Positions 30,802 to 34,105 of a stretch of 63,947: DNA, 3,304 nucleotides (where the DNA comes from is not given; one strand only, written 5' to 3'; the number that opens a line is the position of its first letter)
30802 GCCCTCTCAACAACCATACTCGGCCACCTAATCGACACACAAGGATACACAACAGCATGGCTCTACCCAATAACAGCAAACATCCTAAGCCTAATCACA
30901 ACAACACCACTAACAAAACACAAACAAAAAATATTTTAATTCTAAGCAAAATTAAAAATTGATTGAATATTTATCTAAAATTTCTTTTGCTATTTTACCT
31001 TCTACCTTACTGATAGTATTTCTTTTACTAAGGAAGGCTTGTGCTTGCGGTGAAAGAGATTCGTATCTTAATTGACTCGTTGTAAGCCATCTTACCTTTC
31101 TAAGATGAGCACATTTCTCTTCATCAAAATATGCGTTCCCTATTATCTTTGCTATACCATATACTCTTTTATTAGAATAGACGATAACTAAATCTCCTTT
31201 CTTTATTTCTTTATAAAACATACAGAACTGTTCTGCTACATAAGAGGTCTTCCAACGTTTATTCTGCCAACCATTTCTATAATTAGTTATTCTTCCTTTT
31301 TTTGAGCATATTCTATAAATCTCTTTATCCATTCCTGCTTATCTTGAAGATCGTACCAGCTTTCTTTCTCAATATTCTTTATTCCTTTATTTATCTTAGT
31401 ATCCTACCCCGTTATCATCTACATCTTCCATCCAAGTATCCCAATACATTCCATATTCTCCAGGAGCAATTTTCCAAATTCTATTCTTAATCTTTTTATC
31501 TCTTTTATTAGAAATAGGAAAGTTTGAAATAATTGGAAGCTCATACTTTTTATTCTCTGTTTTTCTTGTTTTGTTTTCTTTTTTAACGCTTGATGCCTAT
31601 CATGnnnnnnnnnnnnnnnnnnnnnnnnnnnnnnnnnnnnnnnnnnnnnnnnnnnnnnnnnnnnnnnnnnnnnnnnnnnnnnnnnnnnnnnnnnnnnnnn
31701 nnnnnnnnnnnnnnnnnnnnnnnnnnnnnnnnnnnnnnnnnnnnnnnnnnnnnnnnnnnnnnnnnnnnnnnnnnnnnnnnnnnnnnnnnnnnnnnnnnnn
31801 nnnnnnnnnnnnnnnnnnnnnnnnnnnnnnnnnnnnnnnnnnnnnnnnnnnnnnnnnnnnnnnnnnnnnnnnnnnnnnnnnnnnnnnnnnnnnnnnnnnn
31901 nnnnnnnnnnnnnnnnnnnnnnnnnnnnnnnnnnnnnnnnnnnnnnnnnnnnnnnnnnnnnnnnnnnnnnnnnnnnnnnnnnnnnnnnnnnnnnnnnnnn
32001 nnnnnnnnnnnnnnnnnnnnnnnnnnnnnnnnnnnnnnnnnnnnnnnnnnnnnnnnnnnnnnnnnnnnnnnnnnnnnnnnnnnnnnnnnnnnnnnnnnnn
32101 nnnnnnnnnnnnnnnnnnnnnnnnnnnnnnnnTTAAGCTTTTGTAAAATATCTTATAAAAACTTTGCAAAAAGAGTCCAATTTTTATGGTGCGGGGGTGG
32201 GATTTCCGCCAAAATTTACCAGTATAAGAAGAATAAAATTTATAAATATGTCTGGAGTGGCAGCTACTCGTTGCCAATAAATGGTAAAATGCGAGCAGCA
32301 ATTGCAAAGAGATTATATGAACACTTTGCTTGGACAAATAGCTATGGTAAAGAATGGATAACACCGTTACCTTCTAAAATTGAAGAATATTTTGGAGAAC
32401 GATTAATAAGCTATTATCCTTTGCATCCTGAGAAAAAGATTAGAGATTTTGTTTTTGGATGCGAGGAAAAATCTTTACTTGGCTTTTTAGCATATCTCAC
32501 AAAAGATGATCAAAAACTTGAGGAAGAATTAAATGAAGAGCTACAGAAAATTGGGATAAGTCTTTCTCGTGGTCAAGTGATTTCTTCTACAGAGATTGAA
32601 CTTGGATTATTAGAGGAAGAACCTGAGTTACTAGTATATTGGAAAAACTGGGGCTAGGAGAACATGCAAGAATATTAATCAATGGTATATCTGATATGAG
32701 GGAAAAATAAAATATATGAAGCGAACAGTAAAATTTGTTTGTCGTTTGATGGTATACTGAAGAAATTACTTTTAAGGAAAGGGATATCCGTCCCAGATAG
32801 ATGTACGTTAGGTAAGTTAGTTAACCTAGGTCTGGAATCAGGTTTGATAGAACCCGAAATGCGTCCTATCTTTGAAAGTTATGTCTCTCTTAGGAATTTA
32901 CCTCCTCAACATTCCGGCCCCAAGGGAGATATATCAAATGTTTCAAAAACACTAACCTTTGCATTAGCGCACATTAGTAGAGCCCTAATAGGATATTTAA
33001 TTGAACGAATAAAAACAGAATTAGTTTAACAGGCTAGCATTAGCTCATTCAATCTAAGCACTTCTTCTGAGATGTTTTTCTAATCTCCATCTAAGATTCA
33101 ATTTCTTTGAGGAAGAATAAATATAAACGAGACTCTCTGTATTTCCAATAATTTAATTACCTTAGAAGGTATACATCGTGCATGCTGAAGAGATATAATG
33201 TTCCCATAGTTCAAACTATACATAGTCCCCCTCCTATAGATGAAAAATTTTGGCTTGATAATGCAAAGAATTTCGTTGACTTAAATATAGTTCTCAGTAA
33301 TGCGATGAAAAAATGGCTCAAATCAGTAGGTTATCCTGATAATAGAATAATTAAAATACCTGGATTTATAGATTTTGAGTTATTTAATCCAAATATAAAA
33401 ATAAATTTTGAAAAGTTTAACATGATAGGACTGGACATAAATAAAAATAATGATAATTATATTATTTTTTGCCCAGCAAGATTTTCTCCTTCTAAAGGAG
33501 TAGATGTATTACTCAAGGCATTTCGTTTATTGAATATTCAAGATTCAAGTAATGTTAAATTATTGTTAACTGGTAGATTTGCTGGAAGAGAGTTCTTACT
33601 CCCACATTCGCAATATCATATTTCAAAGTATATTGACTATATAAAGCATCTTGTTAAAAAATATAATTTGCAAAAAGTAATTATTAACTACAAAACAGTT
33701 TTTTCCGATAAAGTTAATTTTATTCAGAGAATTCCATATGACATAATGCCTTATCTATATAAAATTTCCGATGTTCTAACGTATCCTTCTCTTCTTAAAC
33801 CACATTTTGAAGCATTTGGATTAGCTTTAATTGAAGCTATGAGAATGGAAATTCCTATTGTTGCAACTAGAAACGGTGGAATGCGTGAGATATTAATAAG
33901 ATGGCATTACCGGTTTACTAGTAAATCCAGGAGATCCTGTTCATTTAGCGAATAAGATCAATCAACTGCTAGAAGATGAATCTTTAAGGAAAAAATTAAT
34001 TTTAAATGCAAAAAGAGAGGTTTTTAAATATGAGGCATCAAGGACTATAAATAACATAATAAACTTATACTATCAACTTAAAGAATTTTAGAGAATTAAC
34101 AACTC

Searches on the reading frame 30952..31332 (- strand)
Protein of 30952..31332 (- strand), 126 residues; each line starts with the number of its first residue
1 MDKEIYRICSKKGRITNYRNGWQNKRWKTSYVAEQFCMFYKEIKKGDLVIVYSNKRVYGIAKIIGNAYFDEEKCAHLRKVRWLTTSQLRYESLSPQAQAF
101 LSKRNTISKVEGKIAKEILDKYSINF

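Call 22: search_protein_families(library=pfam, proteins=[window:30952-31332:-], max_evalue=0.01)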
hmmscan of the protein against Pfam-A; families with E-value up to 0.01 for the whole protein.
window:30952-31332:- (126 aa): 1 family
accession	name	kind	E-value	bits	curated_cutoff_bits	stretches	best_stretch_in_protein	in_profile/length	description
PF01878.24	EVE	-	0.00059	20.3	23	1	38-74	35-75/145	EVE domain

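Call 49: search_solved_structures(query=window:30952-31332:-, max_evalue=10, show_alignments=5)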
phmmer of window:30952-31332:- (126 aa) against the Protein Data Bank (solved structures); distinct sequences matched with E-value up to 10: 1.
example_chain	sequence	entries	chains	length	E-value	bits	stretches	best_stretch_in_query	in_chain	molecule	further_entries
1wjm_A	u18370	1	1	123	1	12.7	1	14-81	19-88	beta-spectrin III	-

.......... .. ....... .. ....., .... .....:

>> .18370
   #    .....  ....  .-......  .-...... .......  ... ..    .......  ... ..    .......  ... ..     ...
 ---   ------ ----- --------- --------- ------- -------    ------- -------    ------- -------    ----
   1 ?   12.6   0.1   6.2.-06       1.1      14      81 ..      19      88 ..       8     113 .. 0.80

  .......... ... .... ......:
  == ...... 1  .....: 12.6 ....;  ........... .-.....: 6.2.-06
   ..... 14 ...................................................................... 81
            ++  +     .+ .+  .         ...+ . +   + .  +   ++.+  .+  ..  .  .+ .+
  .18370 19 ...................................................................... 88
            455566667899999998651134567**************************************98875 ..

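Call 83: search_protein_families(library=padloc, proteins=[window:30952-31332:-], max_evalue=0.001)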
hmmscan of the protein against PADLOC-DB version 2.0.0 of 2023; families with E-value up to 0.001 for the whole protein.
window:30952-31332:- (126 aa): 4 families
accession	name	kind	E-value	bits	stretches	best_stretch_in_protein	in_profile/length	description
PDLC04819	PDC-S02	-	1.3e-08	32.5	1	24-120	57-154/334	-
PDLC04824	PDC-S02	-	7.1e-08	30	1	36-118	73-154/308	-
PDLC04815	PDC-S02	-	2.6e-06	25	1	24-86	54-120/346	-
PDLC04799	PDC-S02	-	0.00031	18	1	39-117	76-153/308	-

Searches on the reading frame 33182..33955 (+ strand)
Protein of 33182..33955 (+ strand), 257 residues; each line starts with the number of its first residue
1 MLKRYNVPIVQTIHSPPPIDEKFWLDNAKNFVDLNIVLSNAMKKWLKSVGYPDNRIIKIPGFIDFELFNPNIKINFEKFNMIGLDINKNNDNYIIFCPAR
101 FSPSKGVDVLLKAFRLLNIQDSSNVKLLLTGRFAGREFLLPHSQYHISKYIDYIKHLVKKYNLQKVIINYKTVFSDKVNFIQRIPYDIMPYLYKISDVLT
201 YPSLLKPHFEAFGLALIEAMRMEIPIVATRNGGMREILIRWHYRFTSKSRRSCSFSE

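Call 22: search_protein_families(library=pfam, proteins=[window:33182-33955:+], max_evalue=0.01)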
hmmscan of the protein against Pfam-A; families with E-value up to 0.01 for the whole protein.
window:33182-33955:+ (257 aa): 4 families
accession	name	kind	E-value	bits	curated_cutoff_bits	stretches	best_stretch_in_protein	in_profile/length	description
PF00534.26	Glycos_transf_1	-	2.7e-25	89.3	26.4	1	87-246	10-139/172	Glycosyl transferases group 1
PF13692.12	Glyco_trans_1_4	-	1.4e-15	58.3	27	1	94-238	3-115/142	Glycosyl transferases group 1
PF13439.12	Glyco_transf_4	-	4.2e-09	37.1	28.5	1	3-66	93-169/170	Glycosyltransferase Family 4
PF20706.3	GT4-conflict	-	0.005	16.3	26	0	209-238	291-320/385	Family 4 Glycosyltransferase in conflict systems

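Call 83: search_protein_families(library=padloc, proteins=[window:33182-33955:+], max_evalue=0.001)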
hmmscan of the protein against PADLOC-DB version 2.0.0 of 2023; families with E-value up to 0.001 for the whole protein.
window:33182-33955:+ (257 aa): 0 families
